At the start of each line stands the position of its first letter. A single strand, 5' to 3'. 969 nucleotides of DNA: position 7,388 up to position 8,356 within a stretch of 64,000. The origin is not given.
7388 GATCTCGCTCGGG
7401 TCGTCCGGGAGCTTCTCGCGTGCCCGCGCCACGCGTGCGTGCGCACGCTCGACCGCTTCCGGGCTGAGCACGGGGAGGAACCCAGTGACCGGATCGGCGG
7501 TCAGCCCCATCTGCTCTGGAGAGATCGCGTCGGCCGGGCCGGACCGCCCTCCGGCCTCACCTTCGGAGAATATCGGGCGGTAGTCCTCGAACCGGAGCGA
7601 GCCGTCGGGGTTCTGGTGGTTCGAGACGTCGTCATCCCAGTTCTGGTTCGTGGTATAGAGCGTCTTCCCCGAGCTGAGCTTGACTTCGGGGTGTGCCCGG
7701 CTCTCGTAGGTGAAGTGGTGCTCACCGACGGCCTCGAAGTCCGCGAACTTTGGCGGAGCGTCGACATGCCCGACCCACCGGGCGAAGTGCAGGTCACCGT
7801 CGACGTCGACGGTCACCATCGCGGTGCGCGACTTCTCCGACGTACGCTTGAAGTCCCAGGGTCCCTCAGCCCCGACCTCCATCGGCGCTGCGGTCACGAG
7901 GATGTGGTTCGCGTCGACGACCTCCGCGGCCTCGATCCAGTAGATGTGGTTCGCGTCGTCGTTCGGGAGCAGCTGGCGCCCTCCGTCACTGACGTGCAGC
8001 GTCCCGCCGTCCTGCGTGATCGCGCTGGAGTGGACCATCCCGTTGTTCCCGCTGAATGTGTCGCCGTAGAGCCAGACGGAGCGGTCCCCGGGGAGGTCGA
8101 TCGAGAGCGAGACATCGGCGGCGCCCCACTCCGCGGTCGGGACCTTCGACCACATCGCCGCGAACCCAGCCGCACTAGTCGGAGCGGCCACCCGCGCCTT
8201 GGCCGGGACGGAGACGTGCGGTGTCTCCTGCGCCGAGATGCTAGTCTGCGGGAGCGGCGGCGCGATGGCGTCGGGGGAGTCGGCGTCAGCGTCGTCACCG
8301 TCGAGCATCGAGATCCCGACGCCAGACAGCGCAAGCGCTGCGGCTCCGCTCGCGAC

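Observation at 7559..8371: DUF4185-like (candidate arabinan/glycan hydrolase) domain preceded by a transmembrane-like helix inside the giant protein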

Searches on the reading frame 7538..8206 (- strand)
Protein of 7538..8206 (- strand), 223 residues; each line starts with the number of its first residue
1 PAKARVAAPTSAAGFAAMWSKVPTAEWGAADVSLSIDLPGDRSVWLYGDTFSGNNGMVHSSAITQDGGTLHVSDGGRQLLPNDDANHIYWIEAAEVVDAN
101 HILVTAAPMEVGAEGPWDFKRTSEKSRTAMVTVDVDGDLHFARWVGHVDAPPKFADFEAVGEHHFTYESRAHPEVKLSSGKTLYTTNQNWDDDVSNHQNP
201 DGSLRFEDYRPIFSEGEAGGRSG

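Call 26: search_solved_structures(query=A2, max_evalue=10, show_alignments=3)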
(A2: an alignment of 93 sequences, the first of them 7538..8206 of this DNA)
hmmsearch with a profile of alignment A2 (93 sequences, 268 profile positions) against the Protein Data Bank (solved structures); distinct sequences matched with E-value up to 10: 3.
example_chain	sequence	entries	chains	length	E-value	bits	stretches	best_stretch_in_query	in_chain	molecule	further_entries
7ls6_H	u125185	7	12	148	0.72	12.5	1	223-260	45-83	Proteasome maturation factor UMP1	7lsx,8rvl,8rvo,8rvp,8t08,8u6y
9rl3_3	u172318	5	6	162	0.78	12.3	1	223-260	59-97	Proteasome maturation factor UMP1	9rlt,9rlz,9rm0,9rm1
9d0t_P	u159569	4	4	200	1.2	11.8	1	223-260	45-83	Proteasome maturation factor UMP1,Myosin light chain kinase 2, skeletal/cardiac muscle | Proteasome maturation factor UMP1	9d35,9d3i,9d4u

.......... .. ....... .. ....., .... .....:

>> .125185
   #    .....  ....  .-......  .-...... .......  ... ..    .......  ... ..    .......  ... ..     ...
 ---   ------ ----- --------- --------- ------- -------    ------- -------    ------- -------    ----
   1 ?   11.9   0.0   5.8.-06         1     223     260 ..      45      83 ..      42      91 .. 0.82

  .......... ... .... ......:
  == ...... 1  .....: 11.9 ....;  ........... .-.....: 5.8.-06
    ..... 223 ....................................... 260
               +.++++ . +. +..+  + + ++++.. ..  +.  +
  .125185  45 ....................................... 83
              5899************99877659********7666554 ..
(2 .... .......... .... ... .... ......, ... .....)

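Call 31: predict_structure(alignment_id=A2)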
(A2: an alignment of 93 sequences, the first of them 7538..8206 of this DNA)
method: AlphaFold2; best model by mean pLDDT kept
length: 223 residues; sequences in the alignment: 93
mean_pLDDT: 95.9   pTM: 0.91
mean pLDDT of the five models: 95.9, 95.8, 95.8, 95.5, 95.4
residues with pLDDT >= 90: 211; 70-90: 7; 50-70: 3; < 50: 2
segments of 3 or more residues with pLDDT < 50: none
pLDDT, mean of each block of 10 residues (from residue 1): 88 98 98 96 97 97 98 98 98 98 98 92 98 98 98 95 97 97 98 97 97 92 45
secondary structure, 60 per line:
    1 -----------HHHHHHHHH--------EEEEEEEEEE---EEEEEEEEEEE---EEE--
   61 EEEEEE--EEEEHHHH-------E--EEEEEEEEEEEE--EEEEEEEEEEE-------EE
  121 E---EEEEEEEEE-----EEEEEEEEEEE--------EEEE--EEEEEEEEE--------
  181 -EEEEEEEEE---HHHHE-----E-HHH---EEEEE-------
elements in order: H12-20 E29-38 E42-52 E56-58 E61-66 E69-72 H73-76 E87-98 E101-111 E119-121 E125-133 E139-149 E158-161 E164-172 E182-190 H194-197 E212-216
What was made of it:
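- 7568..8182 (-): Short-form GH183/DUF5005-like beta-propeller-type domain of about 205 aa (giant aa 1291-1496). AlphaFold2 pLDDT 95.9 (call 31).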

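Call 33: fold_search(model_id=the predicted structure, library=pdb)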
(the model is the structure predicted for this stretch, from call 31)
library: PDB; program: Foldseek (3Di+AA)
matches with E <= 10: 554; with E <= 0.001: 1
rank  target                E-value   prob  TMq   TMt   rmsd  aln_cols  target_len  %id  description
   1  4hbs                  6.2e-05  1.00  0.42  0.25  14.8       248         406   13  Crystal structure of a putative hydrolase (BACOVA_04882) from Bacteroides ovatus ATCC 8483 at 2.80 A resolution (released 2012-10-24)
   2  7bwb                  2.1e-03  0.97  0.28  0.16  13.1       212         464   13  Bombyx mori GH32 beta-fructofuranosidase BmSUC1 (released 2020-11-04)
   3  8ic1_A                2.7e-03  1.00  0.42  0.21  16.1       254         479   11  endo-alpha-D-arabinanase EndoMA1 D51N mutant from Microbacterium arabinogalactanolyticum in complex with arabinooligos (released 2023-08-16)
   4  3sre                  2.9e-03  0.99  0.29  0.21  13.1       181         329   14  Serum paraoxonase-1 by directed evolution at pH 6.5 (released 2012-03-21)
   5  6gmu                  2.9e-03  0.99  0.31  0.22  12.9       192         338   14  Serum paraoxonase-1 by directed evolution with the L69G/H134R/F222S/T332S mutations (released 2019-04-17)
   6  4hhq                  3.4e-03  0.99  0.29  0.22  13.4       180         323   12  Serum paraoxonase-1 by directed evolution with the H115Q and H134Q mutations (released 2013-03-27)
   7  3srg                  3.4e-03  0.98  0.28  0.20  13.2       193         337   12  Serum paraoxonase-1 by directed evolution at pH 6.5 in complex with 2-hydroxyquinoline (released 2012-03-21)
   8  6h0a                  5.1e-03  0.98  0.31  0.22  12.8       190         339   14  Serum paraoxonase-1 by directed evolution with the L69G/H115W/H134R/F222S/T332S mutations (released 2019-07-17)
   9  6g82                  5.1e-03  0.97  0.29  0.21  13.1       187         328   14  Serum paraoxonase-1 by directed evolution with the L69S/H115W/F222S mutations (released 2019-03-20)
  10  7bwc_A                5.3e-03  0.97  0.29  0.17  10.3       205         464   13  Bombyx mori GH32 beta-fructofuranosidase BmSUC1 mutant D63A in complex with sucrose (released 2020-11-04)
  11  4hho                  5.9e-03  0.92  0.27  0.20  15.5       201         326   11  Serum paraoxonase-1 by directed evolution with the H115W mutation (released 2013-03-27)
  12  4q1u                  1.2e-02  0.91  0.30  0.22  13.2       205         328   12  Serum paraoxonase-1 by directed evolution with the K192Q mutation (released 2015-02-18)
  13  5lki_A                1.6e-02  0.63  0.26  0.06  18.1       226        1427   11  Cryo-EM structure of the Tc toxin TcdA1 in its pore state (released 2016-08-31)
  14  7vci_D                1.6e-02  0.54  0.21  0.05  14.8       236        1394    6  Structure of Xenopus laevis NPC nuclear ring asymmetric unit (released 2022-02-02)
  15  8uws_C                1.9e-02  0.89  0.30  0.15  16.4       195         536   11  Cryo-EM structure of an Enterobacter GH43 Beta-Xylosidase: EcXyl43 (released 2024-05-15)
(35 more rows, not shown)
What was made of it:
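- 7568..8182 (-): Foldseek top hits 4hbs (E 6.2e-5) and EndoMA1 8ic1 (E 2.7e-3, probability 1.0) (call 33).
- On DUF5005 (PF16396): 4HBS is the top Foldseek hit at E 6.2e-5 but with TMq 0.42 (call 33).
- The AlphaFold2 model (pLDDT 95.9, call 31) gives top Foldseek hits 4hbs and EndoMA1, followed by GH32, GH43 and GH68 propellers (call 33).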

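Call 54: fold_search(model_id=the predicted structure, library=viral)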
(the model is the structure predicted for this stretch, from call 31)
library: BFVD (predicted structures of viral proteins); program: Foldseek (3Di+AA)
matches with E <= 10: 675; with E <= 0.001: 0
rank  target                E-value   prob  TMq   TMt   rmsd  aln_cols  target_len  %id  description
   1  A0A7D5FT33            5.8e-03  1.00  0.41  0.31  11.4       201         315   11  (no name in the UniProt tables at hand)
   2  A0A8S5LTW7            6.1e-03  0.63  0.21  0.12  17.3       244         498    9  LONG TAIL FIBER PROTEIN P37 PROTEIN, FIBER PROTEIN.2A [Siphoviridae sp. ctOIB27]
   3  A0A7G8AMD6            7.1e-03  0.99  0.32  0.15  14.2       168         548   10  (no name in the UniProt tables at hand)
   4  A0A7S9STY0            9.1e-03  0.89  0.24  0.07  17.5       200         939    9  Uncharacterized protein [Virus NIOZ-UU157]
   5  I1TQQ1                1.1e-02  0.89  0.29  0.17  15.9       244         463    9  (no name in the UniProt tables at hand)
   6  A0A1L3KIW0            2.1e-02  0.63  0.25  0.15  13.7       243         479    2  Hemagglutinin-neuraminidase [Xinzhou nematode virus 6]
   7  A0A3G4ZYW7            2.5e-02  0.98  0.31  0.19  13.7       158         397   10  Uncharacterized protein [Faunusvirus sp.]
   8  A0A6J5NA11            2.7e-02  0.90  0.32  0.11  14.7       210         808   11  Uncharacterized protein [uncultured Caudovirales phage]
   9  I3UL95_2              3.0e-02  0.80  0.30  0.07  18.8       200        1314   12  (no name in the UniProt tables at hand)
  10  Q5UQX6                3.3e-02  0.23  0.15  0.13  17.2       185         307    5  Uncharacterized protein R882 [Acanthamoeba polyphaga mimivirus]
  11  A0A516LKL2            3.4e-02  0.10  0.13  0.06  24.0       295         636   12  (no name in the UniProt tables at hand)
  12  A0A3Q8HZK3            4.0e-02  0.57  0.29  0.09  16.3       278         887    8  (no name in the UniProt tables at hand)
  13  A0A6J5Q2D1            4.5e-02  0.87  0.30  0.07  15.1       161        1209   14  Uncharacterized protein [uncultured Caudovirales phage]
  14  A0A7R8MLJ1            5.8e-02  0.12  0.15  0.07  25.3       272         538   12  Peptidase S74 domain-containing protein [Klebsiella phage vB_KppS-Samwise]
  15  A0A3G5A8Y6            6.1e-02  0.77  0.28  0.13  17.6       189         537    9  Uncharacterized protein [Hyperionvirus sp.]
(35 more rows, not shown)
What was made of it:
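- Tried and rejected: BFVD viral fold library: nothing at E<=1e-3 (call 54).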

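Call 57: search_protein_representatives(alignment_id=A2)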
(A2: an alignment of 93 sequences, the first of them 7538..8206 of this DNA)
Query: 93 sequences, 268 profile positions. Proteins with E-value up to 0.001 (for the whole library): 743; up to 1e-10: 231; up to 1e-30: 117. The best 150 are listed.
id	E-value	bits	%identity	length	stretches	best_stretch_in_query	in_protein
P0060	2.3e-103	361.7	-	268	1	8-255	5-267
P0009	1.2e-93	329.8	-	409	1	43-257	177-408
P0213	1.3e-92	326.5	-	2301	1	11-258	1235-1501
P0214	8.9e-91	320.4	-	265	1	10-256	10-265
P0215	1.2e-89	316.7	-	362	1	10-256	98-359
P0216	2.1e-89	315.9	-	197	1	67-257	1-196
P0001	1.3e-88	313.3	-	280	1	23-260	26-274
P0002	1.8e-88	312.8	-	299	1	37-258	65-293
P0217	1.8e-87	309.6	-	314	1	10-259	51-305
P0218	2.3e-87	309.2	-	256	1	9-259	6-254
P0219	5.6e-87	307.9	-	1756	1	12-262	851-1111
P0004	2.6e-86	305.7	-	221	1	53-255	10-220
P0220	5.2e-86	304.8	-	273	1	13-256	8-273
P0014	6.1e-86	304.5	-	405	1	33-258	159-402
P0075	9.9e-86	303.9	-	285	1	12-256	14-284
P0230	2.6e-82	292.7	-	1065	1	15-263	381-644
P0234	3.2e-80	285.8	-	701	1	13-259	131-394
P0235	9.8e-80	284.2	-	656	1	13-258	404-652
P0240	1.4e-76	273.8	-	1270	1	11-262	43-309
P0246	3.3e-74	266.1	-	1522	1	11-262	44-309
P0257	1.6e-71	257.2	-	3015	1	40-259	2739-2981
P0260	6.2e-70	252.1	-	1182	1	42-262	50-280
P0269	6.4e-66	238.9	-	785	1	44-259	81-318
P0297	4.9e-51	190.1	-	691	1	41-262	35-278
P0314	3.4e-35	138.2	-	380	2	34-175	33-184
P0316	1.3e-31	126.4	-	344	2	12-155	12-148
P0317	8.1e-31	123.8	-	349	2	13-175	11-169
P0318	1.5e-30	122.9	-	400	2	3-218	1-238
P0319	8.7e-30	120.4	-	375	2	33-171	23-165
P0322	5.7e-29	117.7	-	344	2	41-169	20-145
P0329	3.0e-26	108.8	-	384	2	17-195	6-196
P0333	3.3e-25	105.4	-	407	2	11-226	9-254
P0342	4.5e-23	98.4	-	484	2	40-171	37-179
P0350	1.2e-19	87.2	-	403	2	9-146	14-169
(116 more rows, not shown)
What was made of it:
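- Checked: An exhaustive profile search finds 743 cluster representatives at E<=1e-3 and 117 at E<=1e-30 (call 57).
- The 93-sequence family profile (A2) hits 340-480-aa proteins at whole-library E 1e-20 to 1e-35 (call 57).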

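Call 58: search_protein_families(library=pfam, proteins=[P0314, P0316, P0317, P0318, P0319, P0322, P0329, P0333, P0342, P0350], max_evalue=0.01)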
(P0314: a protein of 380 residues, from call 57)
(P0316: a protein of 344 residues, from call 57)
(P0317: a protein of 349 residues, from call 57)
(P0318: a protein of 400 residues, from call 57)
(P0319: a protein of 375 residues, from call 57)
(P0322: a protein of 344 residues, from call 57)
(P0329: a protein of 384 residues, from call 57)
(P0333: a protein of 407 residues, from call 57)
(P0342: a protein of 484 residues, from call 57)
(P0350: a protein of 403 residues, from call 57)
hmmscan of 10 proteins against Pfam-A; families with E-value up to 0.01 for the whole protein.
P0314 (380 aa): 2 families
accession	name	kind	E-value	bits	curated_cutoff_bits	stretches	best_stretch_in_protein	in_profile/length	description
PF13810.12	DUF4185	-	1.6e-12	47.8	39.5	1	81-355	18-298/309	Domain of unknown function (DUF4185)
PF16396.11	DUF5005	-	0.0045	16.2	29.6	1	73-127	71-125/443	Domain of unknown function (DUF5005)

P0316 (344 aa): 0 families

P0317 (349 aa): 0 families

P0318 (400 aa): 3 families
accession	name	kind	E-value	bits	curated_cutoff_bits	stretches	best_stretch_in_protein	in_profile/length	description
PF13810.12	DUF4185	-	1.2e-09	38.3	39.5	1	223-338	165-270/309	Domain of unknown function (DUF4185)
PF16396.11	DUF5005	-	5.5e-06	25.8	29.6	1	76-132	69-125/443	Domain of unknown function (DUF5005)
PF10708.14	DUF2510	-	0.0014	18.7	24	1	263-280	11-28/35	Protein of unknown function (DUF2510)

P0319 (375 aa): 1 family
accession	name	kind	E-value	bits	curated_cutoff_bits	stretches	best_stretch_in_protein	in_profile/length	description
PF13810.12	DUF4185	-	4.1e-17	62.8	39.5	1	191-348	156-298/309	Domain of unknown function (DUF4185)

P0322 (344 aa): 1 family
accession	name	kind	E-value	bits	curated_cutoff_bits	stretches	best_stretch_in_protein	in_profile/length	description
PF13810.12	DUF4185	-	1e-10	41.8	39.5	1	177-318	165-293/309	Domain of unknown function (DUF4185)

P0329 (384 aa): 2 families
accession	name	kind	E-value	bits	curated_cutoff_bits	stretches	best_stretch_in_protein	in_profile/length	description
PF13810.12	DUF4185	-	4.9e-09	36.3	39.5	1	77-321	24-269/309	Domain of unknown function (DUF4185)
PF16396.11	DUF5005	-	0.00089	18.6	29.6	1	54-92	63-100/443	Domain of unknown function (DUF5005)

P0333 (407 aa): 2 families
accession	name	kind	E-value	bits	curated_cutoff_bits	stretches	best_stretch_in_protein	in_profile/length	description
PF13810.12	DUF4185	-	6.1e-10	39.3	39.5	1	98-382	24-300/309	Domain of unknown function (DUF4185)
PF16396.11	DUF5005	-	5.9e-09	35.6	29.6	1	79-138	66-125/443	Domain of unknown function (DUF5005)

P0342 (484 aa): 3 families
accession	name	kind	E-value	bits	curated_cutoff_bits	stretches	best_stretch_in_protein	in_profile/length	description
PF13810.12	DUF4185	-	2.5e-08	34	39.5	1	218-328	165-270/309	Domain of unknown function (DUF4185)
PF16396.11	DUF5005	-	1.1e-05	24.9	29.6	1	61-123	63-124/443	Domain of unknown function (DUF5005)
PF02369.22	Big_1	-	0.00034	21.1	34.9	1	411-477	19-93/93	Bacterial Ig-like domain (group 1)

P0350 (403 aa): 2 families
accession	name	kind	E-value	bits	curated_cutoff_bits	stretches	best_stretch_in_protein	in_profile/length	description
PF13810.12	DUF4185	-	1.1e-17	64.7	39.5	1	87-380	13-301/309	Domain of unknown function (DUF4185)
PF16396.11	DUF5005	-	1e-05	25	29.6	1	85-137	72-124/443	Domain of unknown function (DUF5005)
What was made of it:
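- P0350 (64.7 bits), P0319 (62.8), P0314 (47.8) and P0322 (41.8) exceed the 39.5-bit cut-off (call 58).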

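Call 61: find_encoding_contigs(protein=P0213, flank=3000, max_places=4)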
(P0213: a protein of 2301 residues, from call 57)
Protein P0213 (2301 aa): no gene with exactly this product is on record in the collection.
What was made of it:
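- Tried and rejected: Look-up of the contig encoding P0213: not on record (call 61).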

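Call 62: find_related_loci(query=A2, collection=genome_contigs, flank=4000)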
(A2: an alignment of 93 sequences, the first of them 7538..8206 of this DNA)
Query A2 (223 aa) in genome_contigs; peptide patterns used: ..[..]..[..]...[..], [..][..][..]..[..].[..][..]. (x = any residue, [..] = any of these).
457 stretches matched a pattern; 101 encode a relative of the query (tblastn E <= 1e-3); the best 80 are kept; 80 distinct loci.
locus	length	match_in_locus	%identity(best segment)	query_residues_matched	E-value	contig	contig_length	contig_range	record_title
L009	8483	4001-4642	56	3-215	1e-77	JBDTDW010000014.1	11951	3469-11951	MAG: Candidatus Nanopelagicales bacterium isolate cluster2_bin.189 k127_4091782, whole genome shotgun sequence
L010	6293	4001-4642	46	6-215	2e-53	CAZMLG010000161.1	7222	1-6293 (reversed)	MAG TPA_asm: uncultured Intrasporangiaceae bacterium isolate SRP187154_co1_232 genome assembly, contig: NODE_15543_lengt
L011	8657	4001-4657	42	8-216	6e-49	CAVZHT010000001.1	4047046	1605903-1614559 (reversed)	MAG: uncultured Actinomycetota bacterium isolate MFD02416.bin.2.40 genome assembly, contig: contig_20215, whole genome s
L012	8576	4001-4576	48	1-194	1e-45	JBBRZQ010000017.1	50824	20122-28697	MAG: Actinomycetales bacterium isolate metawrap_la5_58 metawrap_la5_58_K_1028825_L_50824_cov_19.0397, whole genome shotg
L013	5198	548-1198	41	7-213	3e-45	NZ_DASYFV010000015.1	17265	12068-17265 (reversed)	MAG: Jatrophihabitans sp. isolate SMAG_U4195 k141_1791729, whole genome shotgun sequence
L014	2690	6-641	43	14-215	2e-44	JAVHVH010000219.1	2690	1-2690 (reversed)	MAG: Pseudonocardiales bacterium isolate BP_212 scaffold_2463755, whole genome shotgun sequence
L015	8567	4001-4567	40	22-218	7e-39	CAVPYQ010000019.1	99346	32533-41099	MAG: uncultured Actinomycetota bacterium isolate MFD02159.bin.2.55 genome assembly, contig: contig_40505, whole genome s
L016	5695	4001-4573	41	18-217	2e-38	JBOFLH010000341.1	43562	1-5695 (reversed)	MAG: Nocardioides sp. isolate WFFMC_MAG_345 k139_25459_flag=0_multi=8.0286_len=43562, whole genome shotgun sequence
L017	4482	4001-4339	34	8-122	3e-17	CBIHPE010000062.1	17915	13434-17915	MAG TPA_asm: uncultured Frankiales bacterium isolate SRR18156180_metabat2_57 genome assembly, contig: ERZ27336830.1658,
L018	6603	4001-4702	26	1-205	2e-16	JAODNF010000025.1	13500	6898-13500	MAG: Frankiales bacterium isolate RYN_111 scaffold_1678537, whole genome shotgun sequence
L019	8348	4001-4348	40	1-106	5e-16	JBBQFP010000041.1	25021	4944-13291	MAG: Actinomycetes bacterium isolate Co_metawrap_1023 Cmw_1023_k141_12613087_length_25021_cov_12.9981, whole genome shot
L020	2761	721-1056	32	9-104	5e-10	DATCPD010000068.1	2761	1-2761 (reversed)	MAG TPA_asm: Solirubrobacteraceae bacterium isolate SMAG_U7218 k141_590160, whole genome shotgun sequence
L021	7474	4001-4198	42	27-83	7e-9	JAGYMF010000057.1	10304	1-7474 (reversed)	MAG: Bacteroidales bacterium isolate M55B112 57, whole genome shotgun sequence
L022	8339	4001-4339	28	27-121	1e-8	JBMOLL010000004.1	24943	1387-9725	MAG: Bacteroidota bacterium isolate Betzabe_MAG023 MAG023_4, whole genome shotgun sequence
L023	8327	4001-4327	33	27-120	8e-9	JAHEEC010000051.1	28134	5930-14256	MAG: Bacteroidetes bacterium isolate Ww252 NODE_2156_length_28134_cov_7.545854, whole genome shotgun sequence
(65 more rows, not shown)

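Call 65: find_encoding_contigs(protein=P0219, flank=8000, max_places=2)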
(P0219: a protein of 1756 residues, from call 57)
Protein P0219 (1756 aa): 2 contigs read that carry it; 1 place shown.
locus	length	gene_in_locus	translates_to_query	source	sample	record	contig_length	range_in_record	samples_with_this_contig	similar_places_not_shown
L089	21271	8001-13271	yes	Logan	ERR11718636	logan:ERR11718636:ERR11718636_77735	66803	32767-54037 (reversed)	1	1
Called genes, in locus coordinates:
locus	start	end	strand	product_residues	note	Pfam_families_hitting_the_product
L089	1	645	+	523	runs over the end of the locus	PF17289:Terminase_6C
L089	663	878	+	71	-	-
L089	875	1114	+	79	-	-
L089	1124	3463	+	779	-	PF04860:Phage_portal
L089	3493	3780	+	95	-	-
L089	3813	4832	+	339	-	-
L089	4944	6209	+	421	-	-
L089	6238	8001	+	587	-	-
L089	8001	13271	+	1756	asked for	PF13563:2_5_RNA_ligase2, PF16396:DUF5005 (faint), PF01028:Topoisom_I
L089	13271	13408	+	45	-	-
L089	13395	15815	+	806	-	PF01476:LysM, PF04586:Peptidase_S78 (faint)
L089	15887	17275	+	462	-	PF05065:Phage_capsid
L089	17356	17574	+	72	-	-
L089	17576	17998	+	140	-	-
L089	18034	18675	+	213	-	-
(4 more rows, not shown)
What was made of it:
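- P0219 lies between the portal gene and the S78 protease and capsid genes (call 65).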
